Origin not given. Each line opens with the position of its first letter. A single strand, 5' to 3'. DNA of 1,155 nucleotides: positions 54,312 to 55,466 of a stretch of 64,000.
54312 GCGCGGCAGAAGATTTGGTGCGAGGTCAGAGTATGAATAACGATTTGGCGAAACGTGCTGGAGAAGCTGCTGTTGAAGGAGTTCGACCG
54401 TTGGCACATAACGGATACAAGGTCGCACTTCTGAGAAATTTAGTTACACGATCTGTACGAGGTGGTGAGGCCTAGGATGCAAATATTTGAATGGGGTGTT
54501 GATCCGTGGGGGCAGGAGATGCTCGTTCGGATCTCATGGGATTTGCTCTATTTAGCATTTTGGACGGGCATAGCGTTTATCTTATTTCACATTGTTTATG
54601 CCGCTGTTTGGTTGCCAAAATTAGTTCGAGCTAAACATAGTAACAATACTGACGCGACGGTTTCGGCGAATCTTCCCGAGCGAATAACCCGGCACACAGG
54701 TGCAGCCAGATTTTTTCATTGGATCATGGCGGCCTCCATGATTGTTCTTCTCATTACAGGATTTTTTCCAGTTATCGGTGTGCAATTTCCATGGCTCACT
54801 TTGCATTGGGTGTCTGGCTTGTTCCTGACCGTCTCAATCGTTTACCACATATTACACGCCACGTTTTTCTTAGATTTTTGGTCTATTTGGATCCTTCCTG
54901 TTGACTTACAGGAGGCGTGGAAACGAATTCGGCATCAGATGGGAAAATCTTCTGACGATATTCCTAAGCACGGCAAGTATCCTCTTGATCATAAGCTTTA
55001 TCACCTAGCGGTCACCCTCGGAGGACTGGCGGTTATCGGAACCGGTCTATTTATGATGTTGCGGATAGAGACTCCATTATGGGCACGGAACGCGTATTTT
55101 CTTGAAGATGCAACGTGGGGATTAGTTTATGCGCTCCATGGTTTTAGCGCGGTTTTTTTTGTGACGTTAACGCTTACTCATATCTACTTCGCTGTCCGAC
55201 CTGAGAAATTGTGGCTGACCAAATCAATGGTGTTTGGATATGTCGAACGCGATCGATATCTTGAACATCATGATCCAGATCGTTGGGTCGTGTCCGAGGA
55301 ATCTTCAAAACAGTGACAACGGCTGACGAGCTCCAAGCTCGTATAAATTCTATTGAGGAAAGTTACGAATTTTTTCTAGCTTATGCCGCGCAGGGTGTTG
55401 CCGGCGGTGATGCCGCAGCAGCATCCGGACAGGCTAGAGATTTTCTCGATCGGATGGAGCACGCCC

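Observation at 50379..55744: Tat-exported PaoABC-like molybdo-flavoenzyme coupled to a di-heme cytochrome b: putative quinone-linked periplasmic oxidoreductase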

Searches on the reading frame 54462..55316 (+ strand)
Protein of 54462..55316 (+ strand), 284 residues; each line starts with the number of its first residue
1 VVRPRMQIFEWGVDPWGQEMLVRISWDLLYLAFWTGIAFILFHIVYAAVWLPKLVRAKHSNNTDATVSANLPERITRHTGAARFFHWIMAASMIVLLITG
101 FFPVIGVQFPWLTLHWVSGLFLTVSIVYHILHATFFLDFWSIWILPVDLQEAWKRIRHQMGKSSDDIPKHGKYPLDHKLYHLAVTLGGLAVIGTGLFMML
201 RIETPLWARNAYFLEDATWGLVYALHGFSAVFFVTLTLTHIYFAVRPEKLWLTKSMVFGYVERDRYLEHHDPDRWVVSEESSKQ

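Call 4: search_protein_families(library=pfam, proteins=[window:54462-55316:+], max_evalue=0.01)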
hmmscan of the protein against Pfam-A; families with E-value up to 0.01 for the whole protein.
window:54462-55316:+ (284 aa): 1 family
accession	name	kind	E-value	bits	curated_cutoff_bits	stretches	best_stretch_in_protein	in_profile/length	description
PF01292.26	Ni_hydr_CYTB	-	7.4e-20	71.9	30.1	1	77-259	1-179/179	Prokaryotic cytochrome b561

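Call 5: search_protein_families(library=ncbifam, proteins=[window:54477-55316:+], max_evalue=0.01)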
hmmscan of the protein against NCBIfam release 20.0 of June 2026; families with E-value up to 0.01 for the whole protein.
window:54477-55316:+ (279 aa): 2 families
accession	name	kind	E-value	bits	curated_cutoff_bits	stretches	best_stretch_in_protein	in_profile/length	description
TIGR01583.1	formate-DH-gamm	equivalog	9.9e-15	55.1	115.85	1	69-270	1-197/204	formate dehydrogenase subunit gamma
TIGR02125.1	CytB-hydogenase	equivalog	0.00078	19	121.5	1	72-256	2-208/212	Ni/Fe-hydrogenase, b-type cytochrome subunit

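Call 9: find_homologous_proteins(query=window:54477-55316:+)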
Query window:54477-55316:+ (279 aa): 2999 proteins with E <= 0.001 among 3615 candidates; the best 120 are listed.
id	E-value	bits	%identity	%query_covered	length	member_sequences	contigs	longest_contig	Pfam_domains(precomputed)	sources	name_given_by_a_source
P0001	3.2e-187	639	100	100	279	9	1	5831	PF01292.27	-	-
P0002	1.8e-153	528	77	100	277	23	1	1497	PF01292.27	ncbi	-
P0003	3.0e-148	511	76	100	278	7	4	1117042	PF01292.27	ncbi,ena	-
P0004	1.2e-145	503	75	100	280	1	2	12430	PF01292.27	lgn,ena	-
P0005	1.8e-144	499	74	100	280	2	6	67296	PF01292.27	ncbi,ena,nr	ncbi:MAG: cytochrome b/b6 domain-containing protein [Acidobacteria bacterium]|nr:cytochrome b/b6 dom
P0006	7.9e-144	497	73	100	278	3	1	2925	PF01292.27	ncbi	-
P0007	3.6e-143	495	72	100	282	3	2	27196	PF01292.27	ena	-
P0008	4.5e-143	494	73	100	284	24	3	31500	PF01292.27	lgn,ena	-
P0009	5.5e-143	494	73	100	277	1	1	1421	PF01292.27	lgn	-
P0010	8.0e-143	494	73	100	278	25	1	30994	PF01292.27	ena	-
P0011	1.6e-141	489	74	100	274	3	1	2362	PF01292.27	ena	-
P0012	2.0e-141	489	71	100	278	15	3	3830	PF01292.27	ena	-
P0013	3.5e-141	488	70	100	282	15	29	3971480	PF01292.27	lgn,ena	-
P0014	6.0e-141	487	73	100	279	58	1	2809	PF01292.27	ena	-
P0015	9.0e-141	487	71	100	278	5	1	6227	PF01292.27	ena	-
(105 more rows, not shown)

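Call 12: find_related_loci(query=A1, collection=genome_contigs, flank=8000)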
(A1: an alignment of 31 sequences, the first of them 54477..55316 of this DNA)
Query A1 (279 aa) in genome_contigs; peptide patterns used: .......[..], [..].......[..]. (x = any residue, [..] = any of these).
216 stretches matched a pattern; 190 encode a relative of the query (tblastn E <= 1e-3); the best 80 are kept; 80 distinct loci.
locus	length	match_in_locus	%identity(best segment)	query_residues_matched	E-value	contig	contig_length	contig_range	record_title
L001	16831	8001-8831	74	1-278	2e-145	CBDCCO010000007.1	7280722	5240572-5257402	MAG: Vicinamibacterales bacterium isolate 33854e28-373d-43bf-a5c3-6fc065bbcf3f genome assembly, contig: contig_7, whole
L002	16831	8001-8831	74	1-278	3e-143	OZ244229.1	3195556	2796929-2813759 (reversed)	MAG: Vicinamibacterales bacterium isolate 98a3bb7b-36bc-46c5-b0ea-6a1611218d7a genome assembly, chromosome: 2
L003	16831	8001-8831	73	1-278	2e-141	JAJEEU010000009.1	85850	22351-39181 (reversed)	MAG: Vicinamibacteria bacterium isolate p16x34bins.50 k141_571657, whole genome shotgun sequence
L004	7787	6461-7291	72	1-278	3e-141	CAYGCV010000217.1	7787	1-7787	MAG TPA_asm: uncultured Vicinamibacteraceae bacterium isolate ERP110561_co1_67 genome assembly, contig: NODE_5979_length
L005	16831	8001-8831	73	1-278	4e-141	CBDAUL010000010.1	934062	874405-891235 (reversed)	MAG: Vicinamibacterales bacterium isolate 3187d3cd-29f7-40f2-88d1-47a6769d9de4 genome assembly, contig: contig_10, whole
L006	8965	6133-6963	73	1-278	8e-141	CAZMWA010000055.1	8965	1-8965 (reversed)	MAG TPA_asm: uncultured Vicinamibacteraceae bacterium isolate SRP338948_co1_127 genome assembly, contig: k141_218196, wh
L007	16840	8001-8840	74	1-278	3e-139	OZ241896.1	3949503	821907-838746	MAG: Vicinamibacterales bacterium isolate 33c84dbd-3a66-4f2e-aaf6-8813f582eb9b genome assembly, chromosome: 1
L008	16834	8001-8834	73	1-278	1e-138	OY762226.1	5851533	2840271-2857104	MAG: Vicinamibacterales bacterium isolate 0d5134ca-f8ab-4963-ab29-a032ed897002 genome assembly, chromosome: 1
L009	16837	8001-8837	72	1-278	2e-137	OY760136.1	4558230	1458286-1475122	MAG: Vicinamibacterales bacterium isolate f9e760c9-8bbe-4e76-9a0a-40d6f1fb97b8 genome assembly, chromosome: 1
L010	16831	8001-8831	73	1-278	1e-137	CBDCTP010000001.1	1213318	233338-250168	MAG: Vicinamibacterales bacterium isolate 10f4adea-8e09-47d4-a7a3-d2416a85f142 genome assembly, contig: contig_1, whole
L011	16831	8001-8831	71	1-278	5e-137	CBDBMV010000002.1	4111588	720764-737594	MAG: Vicinamibacterales bacterium isolate 2187f636-645f-436b-8049-49ee8fb927be genome assembly, contig: contig_2, whole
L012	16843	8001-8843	69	1-278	3e-136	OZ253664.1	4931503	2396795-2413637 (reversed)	MAG: Vicinamibacterales bacterium isolate a9dab573-4f8c-481d-bf6a-234275a50d18 genome assembly, chromosome: 1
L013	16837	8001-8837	68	1-279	1e-131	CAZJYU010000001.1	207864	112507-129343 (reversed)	MAG TPA_asm: uncultured Vicinamibacteraceae bacterium isolate SRP109090_co2_6 genome assembly, contig: NODE_36_length_20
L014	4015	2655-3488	66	1-278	4e-134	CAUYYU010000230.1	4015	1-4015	MAG: Chloroflexota bacterium isolate CB27_AW.76 genome assembly, contig: Ga0310120_10020957, whole genome shotgun sequen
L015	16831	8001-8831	66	1-279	6e-131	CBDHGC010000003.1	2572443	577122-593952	MAG: Vicinamibacterales bacterium isolate 2255f9a4-9ab0-4a79-b16a-ed87816e7612 genome assembly, contig: contig_3, whole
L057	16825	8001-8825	62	1-278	1e-117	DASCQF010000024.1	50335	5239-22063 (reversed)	MAG TPA_asm: Vicinamibacterales bacterium isolate Fu_MAG_63 c_000000197805, whole genome shotgun sequence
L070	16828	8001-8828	60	1-273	2e-113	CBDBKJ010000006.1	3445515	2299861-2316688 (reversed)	MAG: Vicinamibacterales bacterium isolate 439a5d20-bfdb-4aba-b463-0bc3b0a73bd6 genome assembly, contig: contig_6, whole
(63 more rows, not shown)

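Call 17: search_protein_families(library=pfam, proteins=[L057:6925-7587:-, L057:5501-6928:-, L057:2921-5461:-, L057:5483-6619:+, L057:6616-7449:+, L057:9363-9824:+, L070:3449-7174:-, L070:6115-7779:+, L070:7215-7931:-, L070:9451-10533:+], max_evalue=0.001)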
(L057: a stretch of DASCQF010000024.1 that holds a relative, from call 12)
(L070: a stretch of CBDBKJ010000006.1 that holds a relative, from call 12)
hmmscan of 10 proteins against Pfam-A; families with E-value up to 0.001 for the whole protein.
L057:6925-7587:- (220 aa): 2 families
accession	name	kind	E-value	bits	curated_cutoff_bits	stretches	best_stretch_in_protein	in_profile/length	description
PF17939.6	TetR_C_30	-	1.6e-23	83.6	26.3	1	89-201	1-115/115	Tetracyclin repressor-like, C-terminal domain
PF00440.29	TetR_N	-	9.5e-16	57.8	24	1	9-55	1-47/47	Bacterial regulatory proteins, tetR family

L057:5501-6928:- (475 aa): 1 family
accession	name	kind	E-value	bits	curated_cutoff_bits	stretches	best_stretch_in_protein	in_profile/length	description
PF02321.23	OEP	-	1.6e-43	149.1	22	2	282-460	9-187/187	Outer membrane efflux protein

L057:2921-5461:- (846 aa): 4 families
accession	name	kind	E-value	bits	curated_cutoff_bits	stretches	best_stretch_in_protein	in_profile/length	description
PF13437.12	HlyD_3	-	1.6e-12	48.5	22.2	1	189-301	2-98/106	HlyD family secretion protein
PF16576.10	HlyD_D23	-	1.2e-06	28.4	30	1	72-294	16-204/214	Barrel-sandwich domain of CusB or HlyD membrane-fusion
PF04052.18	TolB_N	-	4.2e-05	24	22.4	0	597-651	49-104/106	TolB amino-terminal domain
PF17680.6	FlgO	-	0.00045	20.5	22.6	0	618-655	83-120/130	FlgO protein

L057:5483-6619:+ (378 aa): 0 families

L057:6616-7449:+ (277 aa): 0 families

L057:9363-9824:+ (153 aa): 2 families
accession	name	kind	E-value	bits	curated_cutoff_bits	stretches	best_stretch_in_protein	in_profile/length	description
PF07681.17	DoxX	-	1.9e-15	57.7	23.6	1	7-91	3-84/85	DoxX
PF07291.16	MauE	-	0.00078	20.2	27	1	8-87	7-84/128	Methylamine utilisation protein MauE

L070:3449-7174:- (1241 aa): 3 families
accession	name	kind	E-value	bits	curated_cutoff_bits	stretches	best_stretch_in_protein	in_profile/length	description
PF13437.12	HlyD_3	-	1.3e-12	48.8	22.2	1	537-651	2-100/106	HlyD family secretion protein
PF16576.10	HlyD_D23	-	6.4e-06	26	30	1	420-642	16-204/214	Barrel-sandwich domain of CusB or HlyD membrane-fusion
PF04052.18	TolB_N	-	4.8e-05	23.9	22.4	0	1113-1204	10-103/106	TolB amino-terminal domain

L070:6115-7779:+ (554 aa): 0 families

L070:7215-7931:- (238 aa): 0 families

L070:9451-10533:+ (360 aa): 0 families

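Call 33: search_protein_representatives(protein=window:54477-55316:+)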
Query: 279 residues. Proteins with E-value up to 0.001 (for the whole library): 628; up to 1e-10: 376; up to 1e-30: 67. The best 150 are listed.
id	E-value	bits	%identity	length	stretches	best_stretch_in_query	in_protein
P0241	5.8e-84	298.6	48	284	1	2-277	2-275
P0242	1.2e-76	274.5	47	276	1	2-273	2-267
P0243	4.3e-75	269.5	48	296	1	8-278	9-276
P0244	2.2e-69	250.7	45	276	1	1-275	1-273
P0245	3.4e-66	240.2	52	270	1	77-274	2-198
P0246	3.0e-65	237.2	40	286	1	2-271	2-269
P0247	2.5e-61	224.3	56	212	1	1-196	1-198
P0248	5.5e-61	223.2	55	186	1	98-273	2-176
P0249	6.1e-58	213.2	55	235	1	103-270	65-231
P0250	2.0e-55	204.9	64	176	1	40-171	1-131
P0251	5.2e-53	197.0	45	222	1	1-211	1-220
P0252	6.1e-53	196.8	49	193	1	2-194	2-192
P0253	1.2e-52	195.8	37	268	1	1-271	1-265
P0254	4.2e-51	190.7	44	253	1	3-205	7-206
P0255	9.0e-51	189.6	54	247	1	88-245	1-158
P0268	3.0e-45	171.5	35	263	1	1-260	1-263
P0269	4.0e-44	167.8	39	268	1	1-272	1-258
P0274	2.0e-41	158.9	37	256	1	4-270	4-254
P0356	9.6e-25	104.2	32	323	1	3-277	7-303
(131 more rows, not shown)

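Call 34: find_encoding_contigs(protein=P0253, flank=8000, max_places=4)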
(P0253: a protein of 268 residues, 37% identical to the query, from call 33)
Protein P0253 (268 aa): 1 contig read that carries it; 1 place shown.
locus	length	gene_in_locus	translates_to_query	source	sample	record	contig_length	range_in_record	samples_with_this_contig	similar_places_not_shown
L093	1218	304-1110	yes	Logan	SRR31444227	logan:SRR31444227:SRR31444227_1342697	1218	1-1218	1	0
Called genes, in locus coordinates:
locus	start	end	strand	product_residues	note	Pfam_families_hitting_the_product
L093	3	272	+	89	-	?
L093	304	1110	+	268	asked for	PF01292:Ni_hydr_CYTB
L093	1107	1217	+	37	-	?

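Call 37: find_encoding_contigs(protein=P0246, flank=8000, max_places=4)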
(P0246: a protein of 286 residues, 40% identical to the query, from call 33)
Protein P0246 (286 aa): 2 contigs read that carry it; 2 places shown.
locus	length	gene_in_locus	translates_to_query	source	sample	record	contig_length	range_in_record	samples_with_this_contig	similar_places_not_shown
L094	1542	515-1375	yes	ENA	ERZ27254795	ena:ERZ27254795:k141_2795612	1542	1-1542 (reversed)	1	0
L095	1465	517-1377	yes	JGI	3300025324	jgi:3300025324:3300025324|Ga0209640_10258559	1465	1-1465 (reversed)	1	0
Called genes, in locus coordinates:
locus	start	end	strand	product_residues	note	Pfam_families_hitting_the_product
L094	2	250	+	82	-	?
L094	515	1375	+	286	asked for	PF01292:Ni_hydr_CYTB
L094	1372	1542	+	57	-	?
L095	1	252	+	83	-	PF03450:CO_deh_flav_C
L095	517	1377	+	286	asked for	PF01292:Ni_hydr_CYTB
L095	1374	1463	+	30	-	?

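Call 38: find_encoding_contigs(protein=P0268, flank=8000, max_places=4)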
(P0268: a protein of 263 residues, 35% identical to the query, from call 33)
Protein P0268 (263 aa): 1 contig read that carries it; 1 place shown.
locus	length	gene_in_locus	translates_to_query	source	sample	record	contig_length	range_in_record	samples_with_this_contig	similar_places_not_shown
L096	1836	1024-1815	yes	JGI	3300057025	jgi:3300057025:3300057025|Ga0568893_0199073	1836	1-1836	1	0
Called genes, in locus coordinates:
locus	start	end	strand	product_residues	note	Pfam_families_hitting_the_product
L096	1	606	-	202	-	?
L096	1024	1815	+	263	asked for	PF01292:Ni_hydr_CYTB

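Call 39: find_encoding_contigs(protein=P0356, flank=8000, max_places=4)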
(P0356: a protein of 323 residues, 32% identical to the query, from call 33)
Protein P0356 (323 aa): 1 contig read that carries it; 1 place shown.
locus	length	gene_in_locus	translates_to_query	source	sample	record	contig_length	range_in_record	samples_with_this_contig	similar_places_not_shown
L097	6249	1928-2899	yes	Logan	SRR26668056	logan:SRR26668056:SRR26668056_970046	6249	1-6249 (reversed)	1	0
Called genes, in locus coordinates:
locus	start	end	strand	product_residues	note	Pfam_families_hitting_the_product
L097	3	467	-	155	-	?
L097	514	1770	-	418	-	PF00817:IMS, PF14520:HHH_5 (faint), PF11798:IMS_HHH, PF21999:IMS_HHH_1 (weak), PF11799:IMS_C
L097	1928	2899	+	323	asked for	PF01292:Ni_hydr_CYTB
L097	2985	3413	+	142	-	-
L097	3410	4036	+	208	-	PF12804:NTP_transf_3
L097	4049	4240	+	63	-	-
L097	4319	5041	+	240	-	-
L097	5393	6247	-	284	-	?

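Call 40: find_encoding_contigs(protein=P0274, flank=8000, max_places=4)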
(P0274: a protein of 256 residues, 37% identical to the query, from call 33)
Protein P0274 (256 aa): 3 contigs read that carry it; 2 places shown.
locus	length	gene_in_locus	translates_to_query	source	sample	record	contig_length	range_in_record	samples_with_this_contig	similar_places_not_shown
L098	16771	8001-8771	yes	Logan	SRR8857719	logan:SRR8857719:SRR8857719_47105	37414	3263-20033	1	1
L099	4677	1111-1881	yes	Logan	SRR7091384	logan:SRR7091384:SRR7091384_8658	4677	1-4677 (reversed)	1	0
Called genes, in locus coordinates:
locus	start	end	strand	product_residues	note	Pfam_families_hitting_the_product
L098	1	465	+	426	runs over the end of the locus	PF12006:DUF3500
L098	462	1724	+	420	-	PF19649:DUF6152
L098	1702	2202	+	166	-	-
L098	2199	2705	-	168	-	PF20349:DUF6644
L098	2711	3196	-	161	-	PF20349:DUF6644 (weak)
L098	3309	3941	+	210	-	PF02798:GST_N, PF13417:GST_N_3, PF13409:GST_N_2, PF13410:GST_C_2 (weak)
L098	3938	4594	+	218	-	PF00111:Fer2, PF01799:Fer2_2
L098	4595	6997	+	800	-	PF01315:Ald_Xan_dh_C, PF02738:MoCoBD_1, PF20256:MoCoBD_2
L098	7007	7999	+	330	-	PF00941:FAD_binding_5, PF03450:CO_deh_flav_C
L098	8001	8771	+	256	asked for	PF01292:Ni_hydr_CYTB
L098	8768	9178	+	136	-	-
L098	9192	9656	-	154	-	PF03928:HbpS-like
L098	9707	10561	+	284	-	PF01144:CoA_trans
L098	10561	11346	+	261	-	PF01144:CoA_trans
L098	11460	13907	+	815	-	PF07715:Plug, PF00593:TonB_dep_Rec_b-barrel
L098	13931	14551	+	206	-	PF07883:Cupin_2 (faint)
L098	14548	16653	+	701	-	PF01011:PQQ, PF13360:PQQ_2, PF13570:Beta-prop_ACSF4, PF00034:Cytochrom_C (faint), PF13442:Cytochrome_CBB3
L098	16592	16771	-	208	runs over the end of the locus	PF12802:MarR_2 (weak), PF01047:MarR (weak)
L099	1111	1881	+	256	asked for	PF01292:Ni_hydr_CYTB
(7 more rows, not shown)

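Call 44: search_solved_structures(query=A3, max_evalue=1, show_alignments=3)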
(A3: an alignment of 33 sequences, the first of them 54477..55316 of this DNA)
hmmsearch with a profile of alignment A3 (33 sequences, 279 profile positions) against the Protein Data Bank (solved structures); distinct sequences matched with E-value up to 1: 4.
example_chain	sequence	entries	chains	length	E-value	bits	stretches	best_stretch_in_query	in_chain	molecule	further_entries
1kqf_C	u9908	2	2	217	7.6e-05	25.4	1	67-271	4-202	FORMATE DEHYDROGENASE, NITRATE-INDUCIBLE, CYTOCHROME B556(FDN) SUBUNIT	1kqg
8qag_A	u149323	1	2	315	0.03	17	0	123-187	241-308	sc-CC-6-95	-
4gd3_A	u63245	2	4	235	0.035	16.7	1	75-255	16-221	Ni/Fe-hydrogenase 1 B-type cytochrome subunit | Probable Ni/Fe-hydrogenase 1 B-type cytochrome subunit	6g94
8hju_Y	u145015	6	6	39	0.19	14.3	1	81-108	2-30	SUBUNIT Y | reaction center small polypeptide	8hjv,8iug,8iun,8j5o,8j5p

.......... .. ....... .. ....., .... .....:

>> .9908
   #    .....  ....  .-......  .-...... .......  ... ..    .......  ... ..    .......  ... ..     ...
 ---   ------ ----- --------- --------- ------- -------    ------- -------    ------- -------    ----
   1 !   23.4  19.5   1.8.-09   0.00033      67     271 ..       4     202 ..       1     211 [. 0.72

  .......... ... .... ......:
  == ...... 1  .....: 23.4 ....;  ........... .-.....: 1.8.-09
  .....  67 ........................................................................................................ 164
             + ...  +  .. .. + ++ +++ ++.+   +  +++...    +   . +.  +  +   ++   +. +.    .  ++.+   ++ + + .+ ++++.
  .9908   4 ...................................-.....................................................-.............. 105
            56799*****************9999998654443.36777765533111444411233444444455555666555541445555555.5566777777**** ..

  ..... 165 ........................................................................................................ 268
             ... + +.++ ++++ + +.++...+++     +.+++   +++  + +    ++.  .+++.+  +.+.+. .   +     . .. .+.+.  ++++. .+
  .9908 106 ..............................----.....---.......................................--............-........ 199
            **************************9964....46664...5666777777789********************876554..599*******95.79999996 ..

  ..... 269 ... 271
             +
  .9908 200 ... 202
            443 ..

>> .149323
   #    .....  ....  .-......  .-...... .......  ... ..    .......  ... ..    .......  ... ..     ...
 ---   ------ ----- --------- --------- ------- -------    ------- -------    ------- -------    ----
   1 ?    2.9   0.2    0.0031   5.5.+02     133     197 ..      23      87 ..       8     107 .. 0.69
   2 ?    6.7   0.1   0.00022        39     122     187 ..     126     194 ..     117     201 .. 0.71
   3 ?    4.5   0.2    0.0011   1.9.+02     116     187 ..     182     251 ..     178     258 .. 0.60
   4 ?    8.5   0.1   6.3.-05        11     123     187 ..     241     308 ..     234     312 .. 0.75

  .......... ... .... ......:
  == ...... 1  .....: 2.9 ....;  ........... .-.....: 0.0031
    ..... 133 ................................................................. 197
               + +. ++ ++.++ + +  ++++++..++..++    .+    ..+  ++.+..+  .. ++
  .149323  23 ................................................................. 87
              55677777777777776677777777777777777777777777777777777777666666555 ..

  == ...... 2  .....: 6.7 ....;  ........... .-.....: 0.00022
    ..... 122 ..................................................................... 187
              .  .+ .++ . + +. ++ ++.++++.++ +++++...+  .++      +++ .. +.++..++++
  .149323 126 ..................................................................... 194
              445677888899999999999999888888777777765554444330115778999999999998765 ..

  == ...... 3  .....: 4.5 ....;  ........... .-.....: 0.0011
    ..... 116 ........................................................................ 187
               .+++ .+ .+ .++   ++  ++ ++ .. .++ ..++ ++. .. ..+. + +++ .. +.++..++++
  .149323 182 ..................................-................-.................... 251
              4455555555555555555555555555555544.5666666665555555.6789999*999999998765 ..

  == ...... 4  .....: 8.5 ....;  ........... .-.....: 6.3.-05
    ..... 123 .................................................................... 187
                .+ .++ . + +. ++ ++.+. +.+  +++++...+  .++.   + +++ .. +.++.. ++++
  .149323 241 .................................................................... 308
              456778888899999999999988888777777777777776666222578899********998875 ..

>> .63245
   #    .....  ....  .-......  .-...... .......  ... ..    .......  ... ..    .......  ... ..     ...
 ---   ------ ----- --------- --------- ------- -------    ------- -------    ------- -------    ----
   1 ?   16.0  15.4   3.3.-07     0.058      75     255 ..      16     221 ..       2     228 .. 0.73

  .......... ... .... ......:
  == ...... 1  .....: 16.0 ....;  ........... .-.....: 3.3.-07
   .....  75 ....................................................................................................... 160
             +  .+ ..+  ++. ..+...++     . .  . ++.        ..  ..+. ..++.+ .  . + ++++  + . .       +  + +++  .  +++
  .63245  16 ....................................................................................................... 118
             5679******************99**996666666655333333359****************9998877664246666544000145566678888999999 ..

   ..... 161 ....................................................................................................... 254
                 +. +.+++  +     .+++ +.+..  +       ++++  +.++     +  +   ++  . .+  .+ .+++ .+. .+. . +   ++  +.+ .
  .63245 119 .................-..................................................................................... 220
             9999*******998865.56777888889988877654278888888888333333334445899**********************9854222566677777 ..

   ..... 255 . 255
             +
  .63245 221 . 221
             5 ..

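Call 57: find_encoding_contigs(protein=P0241, flank=8000, max_places=3)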
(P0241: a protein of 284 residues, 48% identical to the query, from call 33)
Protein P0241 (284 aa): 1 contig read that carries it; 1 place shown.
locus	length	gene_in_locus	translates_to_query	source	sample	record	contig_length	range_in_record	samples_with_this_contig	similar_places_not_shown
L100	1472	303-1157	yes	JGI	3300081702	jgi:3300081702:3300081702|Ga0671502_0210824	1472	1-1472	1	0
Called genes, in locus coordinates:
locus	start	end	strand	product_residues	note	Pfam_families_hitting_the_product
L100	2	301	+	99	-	?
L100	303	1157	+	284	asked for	PF01292:Ni_hydr_CYTB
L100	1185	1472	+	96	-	?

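Call 58: find_encoding_contigs(protein=P0269, flank=8000, max_places=3)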
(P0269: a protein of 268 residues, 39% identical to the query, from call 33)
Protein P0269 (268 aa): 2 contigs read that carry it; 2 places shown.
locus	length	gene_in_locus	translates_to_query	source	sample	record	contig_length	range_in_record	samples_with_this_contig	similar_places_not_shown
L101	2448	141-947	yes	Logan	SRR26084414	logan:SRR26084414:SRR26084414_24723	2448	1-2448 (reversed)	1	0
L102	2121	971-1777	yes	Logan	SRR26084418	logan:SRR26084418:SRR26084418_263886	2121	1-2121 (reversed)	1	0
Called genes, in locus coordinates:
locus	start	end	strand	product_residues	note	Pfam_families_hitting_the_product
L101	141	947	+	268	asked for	PF01292:Ni_hydr_CYTB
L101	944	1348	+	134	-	-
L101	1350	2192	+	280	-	PF08501:Shikimate_dh_N, PF01488:Shikimate_DH (weak), PF18317:SDH_C (weak)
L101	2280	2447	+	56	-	?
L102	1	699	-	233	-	?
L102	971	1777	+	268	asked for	PF01292:Ni_hydr_CYTB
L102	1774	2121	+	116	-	?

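Call 59: find_encoding_contigs(protein=P0244, flank=8000, max_places=3)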
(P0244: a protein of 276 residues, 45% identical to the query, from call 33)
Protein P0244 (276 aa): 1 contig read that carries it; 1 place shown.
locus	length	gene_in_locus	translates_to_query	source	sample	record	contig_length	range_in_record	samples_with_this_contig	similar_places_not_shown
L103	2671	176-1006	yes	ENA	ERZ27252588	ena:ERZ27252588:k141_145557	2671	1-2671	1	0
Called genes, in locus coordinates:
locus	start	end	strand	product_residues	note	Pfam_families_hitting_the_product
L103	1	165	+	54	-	?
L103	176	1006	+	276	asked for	PF01292:Ni_hydr_CYTB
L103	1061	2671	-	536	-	?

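Call 61: predict_structure(alignment_id=A3)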
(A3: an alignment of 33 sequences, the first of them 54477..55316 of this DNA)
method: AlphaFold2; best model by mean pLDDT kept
length: 279 residues; sequences in the alignment: 33
mean_pLDDT: 82.2   pTM: 0.78
mean pLDDT of the five models: 82.2, 79.8, 78.8, 76.7, 76.5
residues with pLDDT >= 90: 69; 70-90: 173; 50-70: 28; < 50: 9
segments of 3 or more residues with pLDDT < 50: 54-58, 276-279
pLDDT, mean of each block of 10 residues (from residue 1): 68 70 86 91 78 48 75 87 93 83 83 92 88 85 88 79 83 91 91 79 76 86 89 91 89 90 85 56
secondary structure, 60 per line:
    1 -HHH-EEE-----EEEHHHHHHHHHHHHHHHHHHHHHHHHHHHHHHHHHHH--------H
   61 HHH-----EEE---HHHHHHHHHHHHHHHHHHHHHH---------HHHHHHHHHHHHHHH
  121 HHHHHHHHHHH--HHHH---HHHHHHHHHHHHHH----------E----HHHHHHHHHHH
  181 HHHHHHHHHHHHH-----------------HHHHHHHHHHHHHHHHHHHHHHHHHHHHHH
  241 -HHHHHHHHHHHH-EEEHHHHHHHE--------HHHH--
elements in order: E6-8 E14-16 H17-51 H60-63 E69-71 H75-96 H106-131 H134-137 H141-154 H170-193 H211-240 H242-253 E255-257 H258-264 H274-277
